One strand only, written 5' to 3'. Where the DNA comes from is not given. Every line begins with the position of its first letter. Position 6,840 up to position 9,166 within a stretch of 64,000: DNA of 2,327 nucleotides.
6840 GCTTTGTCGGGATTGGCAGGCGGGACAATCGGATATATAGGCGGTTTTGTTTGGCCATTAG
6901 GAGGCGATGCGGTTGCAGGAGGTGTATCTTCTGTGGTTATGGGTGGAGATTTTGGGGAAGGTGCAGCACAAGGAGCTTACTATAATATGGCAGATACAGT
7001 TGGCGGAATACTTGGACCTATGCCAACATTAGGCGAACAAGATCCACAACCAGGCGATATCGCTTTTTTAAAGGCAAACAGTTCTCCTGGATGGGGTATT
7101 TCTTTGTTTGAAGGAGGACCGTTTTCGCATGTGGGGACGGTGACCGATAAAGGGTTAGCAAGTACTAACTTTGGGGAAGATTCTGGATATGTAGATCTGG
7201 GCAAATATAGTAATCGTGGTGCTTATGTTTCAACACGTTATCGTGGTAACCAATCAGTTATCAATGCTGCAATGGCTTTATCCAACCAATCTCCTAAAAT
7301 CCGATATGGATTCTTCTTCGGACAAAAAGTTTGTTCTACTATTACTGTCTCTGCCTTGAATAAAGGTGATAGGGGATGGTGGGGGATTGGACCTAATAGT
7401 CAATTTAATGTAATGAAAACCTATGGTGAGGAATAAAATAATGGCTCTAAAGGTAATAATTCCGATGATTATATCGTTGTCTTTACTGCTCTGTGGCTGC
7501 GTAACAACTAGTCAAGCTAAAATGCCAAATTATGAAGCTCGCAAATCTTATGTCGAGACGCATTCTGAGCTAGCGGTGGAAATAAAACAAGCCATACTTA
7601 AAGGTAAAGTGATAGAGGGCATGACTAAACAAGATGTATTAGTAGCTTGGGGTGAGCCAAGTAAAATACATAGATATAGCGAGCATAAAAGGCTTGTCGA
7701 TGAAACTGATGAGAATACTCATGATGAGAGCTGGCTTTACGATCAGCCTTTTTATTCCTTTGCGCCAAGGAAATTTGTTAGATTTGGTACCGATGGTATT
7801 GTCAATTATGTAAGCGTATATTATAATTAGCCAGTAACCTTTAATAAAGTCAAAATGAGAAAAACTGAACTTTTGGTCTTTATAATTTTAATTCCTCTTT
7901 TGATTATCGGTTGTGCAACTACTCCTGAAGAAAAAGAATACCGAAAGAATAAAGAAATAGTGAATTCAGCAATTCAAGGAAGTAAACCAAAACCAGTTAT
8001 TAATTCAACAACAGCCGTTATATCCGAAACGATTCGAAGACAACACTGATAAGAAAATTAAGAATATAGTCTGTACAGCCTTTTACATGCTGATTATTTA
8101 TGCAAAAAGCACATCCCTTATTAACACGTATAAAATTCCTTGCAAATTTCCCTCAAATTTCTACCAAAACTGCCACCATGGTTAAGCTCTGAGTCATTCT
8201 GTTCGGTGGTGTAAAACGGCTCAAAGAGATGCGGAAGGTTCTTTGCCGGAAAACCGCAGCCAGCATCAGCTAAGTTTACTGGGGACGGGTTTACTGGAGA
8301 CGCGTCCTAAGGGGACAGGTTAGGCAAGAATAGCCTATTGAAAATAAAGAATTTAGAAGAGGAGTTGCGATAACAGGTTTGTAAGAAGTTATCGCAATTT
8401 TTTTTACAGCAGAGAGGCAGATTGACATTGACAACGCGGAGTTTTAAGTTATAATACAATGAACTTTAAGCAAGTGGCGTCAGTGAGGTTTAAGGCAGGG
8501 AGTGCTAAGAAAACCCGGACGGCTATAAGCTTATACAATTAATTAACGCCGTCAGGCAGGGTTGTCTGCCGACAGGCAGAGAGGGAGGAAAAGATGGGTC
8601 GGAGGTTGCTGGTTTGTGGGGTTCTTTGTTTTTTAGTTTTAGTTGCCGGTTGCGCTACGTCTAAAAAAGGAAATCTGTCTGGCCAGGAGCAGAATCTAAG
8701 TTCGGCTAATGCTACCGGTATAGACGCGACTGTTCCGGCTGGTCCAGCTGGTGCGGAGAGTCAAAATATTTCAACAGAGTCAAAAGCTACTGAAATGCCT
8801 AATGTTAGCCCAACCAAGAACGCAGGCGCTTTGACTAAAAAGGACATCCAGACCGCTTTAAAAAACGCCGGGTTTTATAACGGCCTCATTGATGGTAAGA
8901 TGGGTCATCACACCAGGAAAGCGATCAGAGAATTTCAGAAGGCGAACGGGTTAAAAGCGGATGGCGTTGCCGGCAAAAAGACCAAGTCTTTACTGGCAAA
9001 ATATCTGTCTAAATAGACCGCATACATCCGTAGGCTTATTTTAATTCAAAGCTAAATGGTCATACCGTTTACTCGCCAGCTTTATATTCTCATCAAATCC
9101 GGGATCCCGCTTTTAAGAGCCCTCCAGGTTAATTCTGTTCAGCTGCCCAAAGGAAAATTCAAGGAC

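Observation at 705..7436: Tc-toxin-like (TcB-TcC fusion architecture) RHS toxin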

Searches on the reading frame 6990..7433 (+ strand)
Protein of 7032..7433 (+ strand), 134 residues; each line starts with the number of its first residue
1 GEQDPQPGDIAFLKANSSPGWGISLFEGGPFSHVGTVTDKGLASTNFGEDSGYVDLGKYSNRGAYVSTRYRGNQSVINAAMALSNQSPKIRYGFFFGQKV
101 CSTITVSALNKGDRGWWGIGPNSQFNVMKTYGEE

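Call 8: search_protein_families(library=pfam, proteins=[window:7032-7433:+], max_evalue=10)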
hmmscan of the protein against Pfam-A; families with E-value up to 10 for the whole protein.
seq(134 aa): 0 families

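Call 24: predict_structure(alignment_id=A1)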
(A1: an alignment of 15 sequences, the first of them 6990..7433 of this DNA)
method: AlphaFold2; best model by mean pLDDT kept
length: 148 residues; sequences in the alignment: 15
mean_pLDDT: 90.7   pTM: 0.87
mean pLDDT of the five models: 90.7, 89.3, 89.0, 88.8, 87.6
residues with pLDDT >= 90: 100; 70-90: 46; 50-70: 2; < 50: 0
segments of 3 or more residues with pLDDT < 50: none
pLDDT, mean of each block of 10 residues (from residue 1): 88 97 96 91 95 95 91 96 95 95 88 87 81 86 80
secondary structure, 60 per line:
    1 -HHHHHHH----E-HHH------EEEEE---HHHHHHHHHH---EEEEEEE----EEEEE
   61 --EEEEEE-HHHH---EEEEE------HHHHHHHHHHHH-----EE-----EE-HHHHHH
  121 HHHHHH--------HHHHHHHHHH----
elements in order: H2-8 E24-28 H32-41 E45-51 E56-60 E63-68 H70-73 E77-81 H88-99 H115-126 H135-144

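Call 34: search_solved_structures(query=A2, max_evalue=10, show_alignments=2)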
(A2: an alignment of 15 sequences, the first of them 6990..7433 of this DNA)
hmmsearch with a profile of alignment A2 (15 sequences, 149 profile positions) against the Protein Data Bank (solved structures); distinct sequences matched with E-value up to 10: 24.
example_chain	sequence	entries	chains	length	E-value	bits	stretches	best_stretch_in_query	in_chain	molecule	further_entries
2if6_A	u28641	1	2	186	3.6e-05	26.9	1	19-127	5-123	Hypothetical protein yiiX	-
7cfl_A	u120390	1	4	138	0.0004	23.5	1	16-77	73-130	Putative cell wall hydrolase phosphatase-associated protein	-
3kw0_A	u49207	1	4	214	0.00069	22.7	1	19-88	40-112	Cysteine peptidase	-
2k1g_A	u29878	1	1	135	0.07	16.2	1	33-78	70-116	Lipoprotein spr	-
7v6s_A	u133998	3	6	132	0.09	15.9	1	33-78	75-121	Murein DD-endopeptidase MepS/Murein LD-carboxypeptidase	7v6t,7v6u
8xud_I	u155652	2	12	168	0.097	15.7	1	33-78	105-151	Murein DD-endopeptidase MepS/Murein LD-carboxypeptidase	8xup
7fvu_A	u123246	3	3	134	0.29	14.2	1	21-97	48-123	Fatty acid-binding protein, adipocyte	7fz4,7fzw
5hz6_A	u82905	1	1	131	0.31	14.1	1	21-97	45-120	Fatty acid-binding protein, adipocyte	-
1tou_A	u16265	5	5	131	0.32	14.1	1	21-97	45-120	Fatty acid-binding protein, adipocyte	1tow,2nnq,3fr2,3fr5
3fr4_A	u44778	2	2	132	0.33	14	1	21-97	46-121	Fatty acid-binding protein, adipocyte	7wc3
5edc_A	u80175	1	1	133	0.33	14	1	21-97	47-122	Fatty acid-binding protein, adipocyte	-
5edb_A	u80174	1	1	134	0.33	14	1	21-97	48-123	Fatty acid-binding protein, adipocyte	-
9miw_A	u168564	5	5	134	0.34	14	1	21-97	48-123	Fatty acid-binding protein, adipocyte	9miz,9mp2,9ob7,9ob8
7fvv_A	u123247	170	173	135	0.34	14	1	21-97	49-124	Fatty acid-binding protein, adipocyte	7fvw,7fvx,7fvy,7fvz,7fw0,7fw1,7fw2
2hnx_A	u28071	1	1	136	0.34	14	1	21-97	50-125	Fatty acid-binding protein, adipocyte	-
8er5_A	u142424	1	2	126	0.66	13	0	46-85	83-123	NlpC/P60 domain-containing protein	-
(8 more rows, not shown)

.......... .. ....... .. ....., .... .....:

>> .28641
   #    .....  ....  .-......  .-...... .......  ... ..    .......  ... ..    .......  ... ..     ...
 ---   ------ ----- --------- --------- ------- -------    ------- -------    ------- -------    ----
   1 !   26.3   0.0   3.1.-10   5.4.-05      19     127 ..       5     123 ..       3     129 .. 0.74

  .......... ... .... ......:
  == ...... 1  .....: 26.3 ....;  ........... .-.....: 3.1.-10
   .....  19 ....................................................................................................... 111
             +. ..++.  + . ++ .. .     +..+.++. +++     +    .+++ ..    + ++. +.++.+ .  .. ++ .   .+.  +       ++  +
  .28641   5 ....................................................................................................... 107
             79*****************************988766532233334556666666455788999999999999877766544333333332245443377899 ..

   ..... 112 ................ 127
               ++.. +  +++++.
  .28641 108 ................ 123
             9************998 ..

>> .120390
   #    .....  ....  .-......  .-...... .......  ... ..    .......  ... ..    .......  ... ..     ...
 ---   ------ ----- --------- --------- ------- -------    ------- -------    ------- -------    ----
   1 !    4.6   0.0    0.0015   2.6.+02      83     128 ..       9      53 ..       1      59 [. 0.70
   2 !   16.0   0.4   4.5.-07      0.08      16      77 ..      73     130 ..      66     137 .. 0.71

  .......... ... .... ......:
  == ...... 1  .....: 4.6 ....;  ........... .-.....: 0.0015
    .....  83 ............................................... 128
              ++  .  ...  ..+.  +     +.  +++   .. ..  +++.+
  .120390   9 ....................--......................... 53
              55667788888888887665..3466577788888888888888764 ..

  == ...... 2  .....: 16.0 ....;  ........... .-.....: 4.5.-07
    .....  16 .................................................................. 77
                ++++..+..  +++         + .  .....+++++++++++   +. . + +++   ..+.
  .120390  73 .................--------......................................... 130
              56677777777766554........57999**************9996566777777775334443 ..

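Call 43: search_protein_representatives(alignment_id=A2)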
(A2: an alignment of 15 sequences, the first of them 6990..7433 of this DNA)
Query: 15 sequences, 149 profile positions. Proteins with E-value up to 0.001 (for the whole library): 109; up to 1e-10: 35; up to 1e-30: 11. The best 109 are listed.
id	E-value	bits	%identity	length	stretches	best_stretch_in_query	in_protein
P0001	6.0e-60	217.7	-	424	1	1-149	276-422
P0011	1.4e-58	213.3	-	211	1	2-149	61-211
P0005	3.9e-58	211.8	-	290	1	2-149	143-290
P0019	7.2e-55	201.2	-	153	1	2-149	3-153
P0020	2.5e-53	196.2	-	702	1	2-149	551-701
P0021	1.6e-51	190.3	-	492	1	2-149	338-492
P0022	3.3e-47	176.3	-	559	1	2-149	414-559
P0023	1.7e-42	161.1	-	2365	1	2-149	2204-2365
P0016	7.4e-39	149.2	-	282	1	2-145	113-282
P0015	4.2e-38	146.8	-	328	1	2-149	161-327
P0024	9.2e-38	145.7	-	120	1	36-148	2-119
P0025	1.6e-29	119.0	-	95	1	64-149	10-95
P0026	4.6e-29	117.5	-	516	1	2-145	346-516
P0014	1.9e-28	115.4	-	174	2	2-96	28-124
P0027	8.8e-27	110.0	-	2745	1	2-145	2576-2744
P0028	5.4e-24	101.0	-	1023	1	11-145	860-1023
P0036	1.3e-14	70.6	-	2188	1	32-143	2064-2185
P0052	7.1e-07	45.4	-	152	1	19-141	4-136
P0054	2.2e-06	43.8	-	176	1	19-129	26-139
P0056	6.4e-06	42.3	-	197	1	8-126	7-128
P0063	2.0e-05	40.8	-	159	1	18-130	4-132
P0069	5.2e-05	39.4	-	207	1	11-127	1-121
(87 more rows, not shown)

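Call 44: search_protein_families(library=pfam, proteins=[P0023, P0027, P0036, P0020, P0028, P0052, P0054, P0056, P0063, P0069], max_evalue=0.001)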
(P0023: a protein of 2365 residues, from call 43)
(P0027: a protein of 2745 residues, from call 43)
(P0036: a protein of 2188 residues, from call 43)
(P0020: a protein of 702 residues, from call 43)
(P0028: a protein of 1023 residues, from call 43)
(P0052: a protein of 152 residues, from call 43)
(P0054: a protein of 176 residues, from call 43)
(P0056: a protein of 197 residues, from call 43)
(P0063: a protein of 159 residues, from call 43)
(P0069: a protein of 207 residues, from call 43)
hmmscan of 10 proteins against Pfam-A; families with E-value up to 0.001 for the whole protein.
P0023 (2365 aa): 8 families
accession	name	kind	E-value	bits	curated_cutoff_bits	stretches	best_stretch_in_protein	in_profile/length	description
PF05593.20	RHS_repeat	-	1.2e-31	108.9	22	1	1387-1430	1-37/38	RHS Repeat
PF03534.18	SpvB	-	6.3e-21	75.3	22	1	55-211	4-182/287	Salmonella virulence plasmid 65kDa B protein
PF12256.14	TcdB_toxin_midN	-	5.6e-19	68.6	24.8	1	750-881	18-167/181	Insecticide toxin TcdB middle/N-terminal region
PF13517.12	FG-GAP_3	-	1.7e-18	67.4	26.9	3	497-555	1-59/61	FG-GAP-like repeat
PF01839.29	FG-GAP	-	2.6e-11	43.6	22.1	0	495-518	7-36/37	FG-GAP repeat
PF00404.24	Dockerin_1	-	2.2e-07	31.4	22.9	1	1534-1587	2-56/57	Dockerin type I domain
PF20041.5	DUF6443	-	1.2e-06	29.3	27.8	1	1165-1232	11-77/137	Domain of unknown function (DUF6443)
PF00041.27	fn3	-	0.00089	19.9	25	0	1621-1686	16-80/84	Fibronectin type III domain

P0027 (2745 aa): 12 families
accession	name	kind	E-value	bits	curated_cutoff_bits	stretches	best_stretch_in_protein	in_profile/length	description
PF05593.20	RHS_repeat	-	3.7e-44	148.7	22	2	1266-1301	1-36/38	RHS Repeat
PF13385.13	Laminin_G_3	-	7.7e-34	117.5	27.6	2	1679-1833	3-142/151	Concanavalin A-like lectin/glucanases superfamily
PF12256.14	TcdB_toxin_midN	-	7e-31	107.4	24.8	1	659-796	27-174/181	Insecticide toxin TcdB middle/N-terminal region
PF03534.18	SpvB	-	5.9e-29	101.6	22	1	83-240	2-182/287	Salmonella virulence plasmid 65kDa B protein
PF13517.12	FG-GAP_3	-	2.1e-16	60.7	26.9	3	567-628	1-61/61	FG-GAP-like repeat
PF07591.16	PT-HINT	-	1e-13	52.2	27.7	1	2069-2149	8-96/137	Pretoxin HINT domain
PF01839.29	FG-GAP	-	2.9e-09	37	22.1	0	566-583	8-25/37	FG-GAP repeat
PF20041.5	DUF6443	-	3.7e-07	30.9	27.8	1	1068-1169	13-107/137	Domain of unknown function (DUF6443)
PF05203.21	Hom_end_hint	-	2.3e-06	28.2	32.1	1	2055-2085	1-31/228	Hom_end-associated Hint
PF01079.26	Hint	-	1.2e-05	25.5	29.7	1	2053-2106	11-62/213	Hint module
PF14890.11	Intein_splicing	-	2e-05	24.9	35.8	1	2064-2233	3-155/155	Intein splicing domain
PF14623.11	Vint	-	4.3e-05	23.8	27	1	2054-2134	1-76/166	Hint-domain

P0036 (2188 aa): 7 families
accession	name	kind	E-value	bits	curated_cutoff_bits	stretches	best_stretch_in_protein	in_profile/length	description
PF05593.20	RHS_repeat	-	2.3e-42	143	22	2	1641-1670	1-30/38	RHS Repeat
PF12256.14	TcdB_toxin_midN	-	1.1e-27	97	24.8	1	663-795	25-175/181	Insecticide toxin TcdB middle/N-terminal region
PF03534.18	SpvB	-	2e-23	83.5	22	1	56-218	3-187/287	Salmonella virulence plasmid 65kDa B protein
PF13517.12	FG-GAP_3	-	5.7e-13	49.7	26.9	2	567-631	1-61/61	FG-GAP-like repeat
PF00404.24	Dockerin_1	-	2.5e-11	44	22.9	1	1420-1474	2-56/57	Dockerin type I domain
PF20041.5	DUF6443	-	3e-09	37.6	27.8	1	1087-1144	16-72/137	Domain of unknown function (DUF6443)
PF01839.29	FG-GAP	-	8.4e-07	29.2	22.1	0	618-637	7-26/37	FG-GAP repeat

P0020 (702 aa): 1 family
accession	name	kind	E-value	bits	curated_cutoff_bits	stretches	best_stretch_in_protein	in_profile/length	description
PF25023.1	TEN_YD-shell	-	2.5e-06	26.3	50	1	221-387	725-893/909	Teneurin YD-shell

P0028 (1023 aa): 2 families
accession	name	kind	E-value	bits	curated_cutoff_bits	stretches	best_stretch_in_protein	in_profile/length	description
PF05593.20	RHS_repeat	-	1.1e-12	48.5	22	0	411-445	1-34/38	RHS Repeat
PF00041.27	fn3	-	4.7e-09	36.8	25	1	273-345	12-83/84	Fibronectin type III domain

P0052 (152 aa): 1 family
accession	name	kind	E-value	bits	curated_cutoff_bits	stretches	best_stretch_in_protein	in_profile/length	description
PF05708.18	Peptidase_C92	-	1.5e-06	28.8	27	1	4-130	2-130/166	Permuted papain-like amidase enzyme, YaeF/YiiX, C92 family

P0054 (176 aa): 2 families
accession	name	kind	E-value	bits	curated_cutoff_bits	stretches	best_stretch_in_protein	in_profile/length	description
PF05708.18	Peptidase_C92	-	5.3e-11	43.3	27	1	27-146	3-130/166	Permuted papain-like amidase enzyme, YaeF/YiiX, C92 family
PF00877.26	NLPC_P60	-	0.00081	19.8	23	0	26-80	51-92/105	NlpC/P60 family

P0056 (197 aa): 1 family
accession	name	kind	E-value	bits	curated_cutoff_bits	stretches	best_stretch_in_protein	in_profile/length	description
PF05708.18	Peptidase_C92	-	9.3e-07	29.5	27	0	21-109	5-97/166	Permuted papain-like amidase enzyme, YaeF/YiiX, C92 family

P0063 (159 aa): 1 family
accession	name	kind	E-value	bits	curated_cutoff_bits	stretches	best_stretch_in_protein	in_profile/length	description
PF05708.18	Peptidase_C92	-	4.2e-08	33.9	27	1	4-130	1-121/166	Permuted papain-like amidase enzyme, YaeF/YiiX, C92 family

P0069 (207 aa): 1 family
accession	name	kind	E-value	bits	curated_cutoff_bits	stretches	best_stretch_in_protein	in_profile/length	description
PF05708.18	Peptidase_C92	-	2.2e-18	67.3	27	1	9-123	2-122/166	Permuted papain-like amidase enzyme, YaeF/YiiX, C92 family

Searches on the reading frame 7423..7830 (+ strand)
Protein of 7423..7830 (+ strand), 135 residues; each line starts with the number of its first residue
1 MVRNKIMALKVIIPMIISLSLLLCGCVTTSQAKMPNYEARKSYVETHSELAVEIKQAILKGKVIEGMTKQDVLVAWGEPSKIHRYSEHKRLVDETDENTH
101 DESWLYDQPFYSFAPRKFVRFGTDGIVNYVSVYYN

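Call 5: search_protein_families(library=pfam, proteins=[window:7423-7830:+], max_evalue=0.01)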
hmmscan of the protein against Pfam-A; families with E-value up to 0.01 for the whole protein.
window:7423-7830:+ (135 aa): 1 family
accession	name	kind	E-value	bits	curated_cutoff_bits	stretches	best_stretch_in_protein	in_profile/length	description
PF11006.13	DUF2845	-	0.003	18.2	21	1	63-120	11-75/90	Protein of unknown function (DUF2845)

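Call 6: search_protein_families(library=ncbifam, proteins=[window:7423-7830:+], max_evalue=0.01)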
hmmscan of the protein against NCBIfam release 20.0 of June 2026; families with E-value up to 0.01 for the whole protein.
window:7423-7830:+ (135 aa): 1 family
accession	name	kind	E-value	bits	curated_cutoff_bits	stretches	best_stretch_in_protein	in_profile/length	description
TIGR00752.1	slp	superfamily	0.00051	19.5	88.45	1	15-70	7-64/182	Slp family lipoprotein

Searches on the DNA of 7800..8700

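Call 77: search_rna_families(source=window, start=7800, end=8700, threshold=evalue, max_evalue=1)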
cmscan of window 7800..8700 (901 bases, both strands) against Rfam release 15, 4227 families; matches with E-value up to 1: 0.
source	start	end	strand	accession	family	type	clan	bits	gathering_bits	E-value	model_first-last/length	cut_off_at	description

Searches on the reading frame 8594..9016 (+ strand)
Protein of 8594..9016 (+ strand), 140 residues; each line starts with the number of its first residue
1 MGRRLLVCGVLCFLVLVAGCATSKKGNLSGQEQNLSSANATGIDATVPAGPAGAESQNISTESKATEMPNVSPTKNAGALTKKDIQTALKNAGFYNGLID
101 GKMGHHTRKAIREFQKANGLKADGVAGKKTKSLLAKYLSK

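Call 5: search_protein_families(library=pfam, proteins=[window:8594-9016:+], max_evalue=0.01)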
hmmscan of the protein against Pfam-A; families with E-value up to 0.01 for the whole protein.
window:8594-9016:+ (140 aa): 2 families
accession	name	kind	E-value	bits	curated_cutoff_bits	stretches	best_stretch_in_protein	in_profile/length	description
PF01471.23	PG_binding_1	-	6.2e-17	62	23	1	83-133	6-56/57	Putative peptidoglycan binding domain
PF08823.16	PG_binding_2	-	0.00012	22.7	21.1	1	82-130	18-66/74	Putative peptidoglycan binding domain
